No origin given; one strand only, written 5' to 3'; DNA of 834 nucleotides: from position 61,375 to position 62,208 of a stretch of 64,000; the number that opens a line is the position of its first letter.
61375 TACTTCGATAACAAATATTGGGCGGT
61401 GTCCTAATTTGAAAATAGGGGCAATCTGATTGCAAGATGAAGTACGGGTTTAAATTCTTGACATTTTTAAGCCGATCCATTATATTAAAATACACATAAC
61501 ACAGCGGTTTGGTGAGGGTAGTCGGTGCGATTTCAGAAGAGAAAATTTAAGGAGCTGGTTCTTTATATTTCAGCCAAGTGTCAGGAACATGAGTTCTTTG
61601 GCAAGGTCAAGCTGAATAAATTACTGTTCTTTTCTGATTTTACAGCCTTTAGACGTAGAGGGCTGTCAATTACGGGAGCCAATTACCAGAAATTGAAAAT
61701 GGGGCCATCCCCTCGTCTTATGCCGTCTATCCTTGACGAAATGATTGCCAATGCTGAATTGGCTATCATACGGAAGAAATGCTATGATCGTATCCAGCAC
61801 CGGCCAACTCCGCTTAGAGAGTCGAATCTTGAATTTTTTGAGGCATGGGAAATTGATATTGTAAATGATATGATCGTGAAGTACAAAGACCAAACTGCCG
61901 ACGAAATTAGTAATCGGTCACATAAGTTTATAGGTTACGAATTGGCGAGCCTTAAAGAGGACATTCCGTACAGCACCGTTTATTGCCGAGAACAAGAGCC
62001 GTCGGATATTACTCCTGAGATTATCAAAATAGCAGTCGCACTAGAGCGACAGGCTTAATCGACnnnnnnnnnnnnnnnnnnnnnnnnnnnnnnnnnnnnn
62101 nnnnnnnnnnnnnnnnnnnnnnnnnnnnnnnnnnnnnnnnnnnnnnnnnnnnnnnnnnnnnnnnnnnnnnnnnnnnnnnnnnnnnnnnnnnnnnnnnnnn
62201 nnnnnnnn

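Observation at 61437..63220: Accessory patch: orphan Panacea-domain gene convergent on a ParE/RelE-like ORF coupled to an IS1 transposase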

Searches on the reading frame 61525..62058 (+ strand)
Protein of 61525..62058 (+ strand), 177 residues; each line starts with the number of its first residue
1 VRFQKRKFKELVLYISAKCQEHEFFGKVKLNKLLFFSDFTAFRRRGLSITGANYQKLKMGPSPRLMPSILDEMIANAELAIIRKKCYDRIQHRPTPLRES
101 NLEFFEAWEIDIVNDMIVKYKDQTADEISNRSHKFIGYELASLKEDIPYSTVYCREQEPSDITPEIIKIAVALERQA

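Call 6: search_protein_families(library=pfam, proteins=[window:61525-62058:+], max_evalue=1)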
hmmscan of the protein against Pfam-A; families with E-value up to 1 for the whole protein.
window:61525-62058:+ (177 aa): 1 family
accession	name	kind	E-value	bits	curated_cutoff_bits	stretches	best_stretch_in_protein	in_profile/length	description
PF13274.11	SocA_Panacea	-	3e-15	57.6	25.7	1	30-135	1-109/113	Antitoxin SocA-like, Panacea domain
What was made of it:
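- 61525..62058 (+): PanA: 177-aa Panacea-domain protein, the putative antitoxin. It has the Panacea core (residues 30-135) and a conserved C-terminal tail of about 40 aa with the motif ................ Pfam PF13274, E 3e-15 (call 6).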

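Call 7: search_protein_families(library=ncbifam, proteins=[window:61525-62058:+], max_evalue=1)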
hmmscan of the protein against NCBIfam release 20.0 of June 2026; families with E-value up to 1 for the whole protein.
window:61525-62058:+ (177 aa): 0 families

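Call 17: find_encoding_contigs(protein=window:61525-62058:+, flank=10000, max_places=10)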
Protein window:61525-62058:+ (177 aa): 13 contigs read that carry it; 8 places shown.
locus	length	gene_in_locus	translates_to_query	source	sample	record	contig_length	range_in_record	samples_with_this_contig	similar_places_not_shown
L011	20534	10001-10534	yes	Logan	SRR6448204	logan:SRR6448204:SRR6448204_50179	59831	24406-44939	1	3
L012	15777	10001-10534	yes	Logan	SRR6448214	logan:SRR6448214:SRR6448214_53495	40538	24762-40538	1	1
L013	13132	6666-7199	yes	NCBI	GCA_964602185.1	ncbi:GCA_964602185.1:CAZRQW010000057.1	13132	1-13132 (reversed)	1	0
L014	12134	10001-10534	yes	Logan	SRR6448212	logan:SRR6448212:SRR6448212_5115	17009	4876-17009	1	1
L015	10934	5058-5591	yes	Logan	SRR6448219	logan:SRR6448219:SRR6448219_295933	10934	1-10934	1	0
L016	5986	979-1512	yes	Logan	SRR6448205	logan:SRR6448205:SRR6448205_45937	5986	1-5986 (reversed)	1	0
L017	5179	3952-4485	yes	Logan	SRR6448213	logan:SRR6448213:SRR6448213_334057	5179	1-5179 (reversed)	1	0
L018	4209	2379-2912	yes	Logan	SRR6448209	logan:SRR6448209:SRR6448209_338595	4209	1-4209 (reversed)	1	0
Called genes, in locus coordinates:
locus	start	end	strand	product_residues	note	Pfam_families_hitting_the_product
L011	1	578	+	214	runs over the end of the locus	PF01300:Sua5_yciO_yrdC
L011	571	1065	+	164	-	PF01451:LMWPc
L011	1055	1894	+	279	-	PF11306:DUF3108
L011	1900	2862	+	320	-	-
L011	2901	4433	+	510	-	PF07837:FTCD_N, PF02971:FTCD, PF04961:FTCD_C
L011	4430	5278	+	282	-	PF02811:PHP (weak)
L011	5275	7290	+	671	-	-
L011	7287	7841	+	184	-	PF12822:ECF_trnsprt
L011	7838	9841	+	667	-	-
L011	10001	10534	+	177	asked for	PF13274:SocA_Panacea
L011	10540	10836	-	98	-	-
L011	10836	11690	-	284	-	PF03400:DDE_Tnp_IS1 (faint)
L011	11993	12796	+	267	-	-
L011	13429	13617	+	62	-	-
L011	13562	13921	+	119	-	PF05016:ParE_toxin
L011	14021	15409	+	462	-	PF07690:MFS_1, PF11700:ATG22 (weak), PF12832:MFS_1_like (weak), PF11700:ATG22, PF07690:MFS_1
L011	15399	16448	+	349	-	-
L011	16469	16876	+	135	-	PF05005:Ocnus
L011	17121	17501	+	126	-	PF00507:Oxidored_q4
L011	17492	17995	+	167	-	PF01058:Oxidored_q6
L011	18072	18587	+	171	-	PF00329:Complex1_30kDa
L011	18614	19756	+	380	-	PF00346:Complex1_49kDa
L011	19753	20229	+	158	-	PF01257:2Fe-2S_thioredx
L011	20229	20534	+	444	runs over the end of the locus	PF01512:Complex1_51K, PF10531:SLBB (weak), PF10589:NADH_4Fe-4S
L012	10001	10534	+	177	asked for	PF13274:SocA_Panacea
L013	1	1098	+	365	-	?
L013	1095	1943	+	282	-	PF02811:PHP (weak)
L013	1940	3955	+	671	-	-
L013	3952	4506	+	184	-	PF12822:ECF_trnsprt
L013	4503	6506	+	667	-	-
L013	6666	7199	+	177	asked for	PF13274:SocA_Panacea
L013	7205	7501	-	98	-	-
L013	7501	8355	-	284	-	PF03400:DDE_Tnp_IS1 (faint)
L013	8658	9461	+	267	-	-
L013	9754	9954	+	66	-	-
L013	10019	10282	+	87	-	-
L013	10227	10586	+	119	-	PF05016:ParE_toxin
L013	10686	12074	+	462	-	PF07690:MFS_1, PF11700:ATG22 (weak), PF12832:MFS_1_like (weak), PF11700:ATG22, PF07690:MFS_1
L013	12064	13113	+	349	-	-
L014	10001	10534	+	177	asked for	PF13274:SocA_Panacea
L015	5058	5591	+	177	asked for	PF13274:SocA_Panacea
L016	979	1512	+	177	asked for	PF13274:SocA_Panacea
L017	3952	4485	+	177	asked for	PF13274:SocA_Panacea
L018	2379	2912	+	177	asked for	PF13274:SocA_Panacea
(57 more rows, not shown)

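Call 74: find_related_loci(query=A4, collection=metagenome_contigs, flank=2500)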
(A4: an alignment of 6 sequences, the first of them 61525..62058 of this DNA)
Query A4 (177 aa) in metagenome_contigs; peptide patterns used: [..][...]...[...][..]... (x = any residue, [..] = any of these).
18 stretches matched a pattern; 3 encode a relative of the query (tblastn E <= 1e-3); 3 distinct loci.
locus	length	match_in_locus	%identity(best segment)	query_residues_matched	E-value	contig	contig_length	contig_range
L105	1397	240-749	53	7-176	1e-62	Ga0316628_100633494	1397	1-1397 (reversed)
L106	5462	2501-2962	34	3-155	1e-19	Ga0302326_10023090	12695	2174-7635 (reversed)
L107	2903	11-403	34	25-155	3e-17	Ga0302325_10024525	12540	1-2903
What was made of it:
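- Tried and rejected: It added only L106/L107 (call 74).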

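Call 78: search_protein_families(library=pfam, proteins=[L106:2498-3019:+], max_evalue=1)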
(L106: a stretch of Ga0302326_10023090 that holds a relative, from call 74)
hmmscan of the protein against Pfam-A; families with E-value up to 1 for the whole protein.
L106:2498-3019:+ (173 aa): 2 families
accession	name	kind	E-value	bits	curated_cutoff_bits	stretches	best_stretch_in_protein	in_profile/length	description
PF13274.11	SocA_Panacea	-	4.2e-12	47.4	25.7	1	30-139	1-113/113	Antitoxin SocA-like, Panacea domain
PF03551.20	PadR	-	0.023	15.1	27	1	65-96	33-65/75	Transcriptional regulator PadR-like family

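Call 83: search_protein_families(library=pfam, proteins=[L011:11993-12796:+, L013:9754-9954:+, L013:10019-10282:+, L013:10227-10586:+], max_evalue=1)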
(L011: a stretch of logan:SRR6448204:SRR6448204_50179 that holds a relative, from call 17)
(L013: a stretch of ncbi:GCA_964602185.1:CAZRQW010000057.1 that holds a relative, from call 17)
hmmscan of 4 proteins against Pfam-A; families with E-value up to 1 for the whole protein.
L011:11993-12796:+ (267 aa): 0 families

L013:9754-9954:+ (66 aa): 0 families

L013:10019-10282:+ (87 aa): 2 families
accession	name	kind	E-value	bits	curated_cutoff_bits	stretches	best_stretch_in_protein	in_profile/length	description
PF03693.20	ParD_antitoxin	-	0.00033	21.5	21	1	25-77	27-74/81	Bacterial antitoxin of ParD toxin-antitoxin type II system and RHH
PF08058.16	NPCC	-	0.1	13.1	33.9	1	22-72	77-118/134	Nuclear pore complex component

L013:10227-10586:+ (119 aa): 1 family
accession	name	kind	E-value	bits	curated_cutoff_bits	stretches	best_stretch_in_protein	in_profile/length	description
PF05016.21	ParE_toxin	-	1.5e-07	32.4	23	1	35-108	12-85/89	ParE toxin of type II toxin-antitoxin system, parDE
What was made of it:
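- A genuine ParD/ParE operon exists 1.5 kb further on in the same island (call 83).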

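Call 84: search_protein_families(library=padloc, proteins=[window:61525-62058:+, L011:11993-12796:+], max_evalue=1)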
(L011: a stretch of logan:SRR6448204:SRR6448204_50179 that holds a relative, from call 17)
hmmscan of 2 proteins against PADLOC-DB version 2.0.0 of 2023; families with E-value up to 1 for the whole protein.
window:61525-62058:+ (177 aa): 0 families

L011:11993-12796:+ (267 aa): 0 families
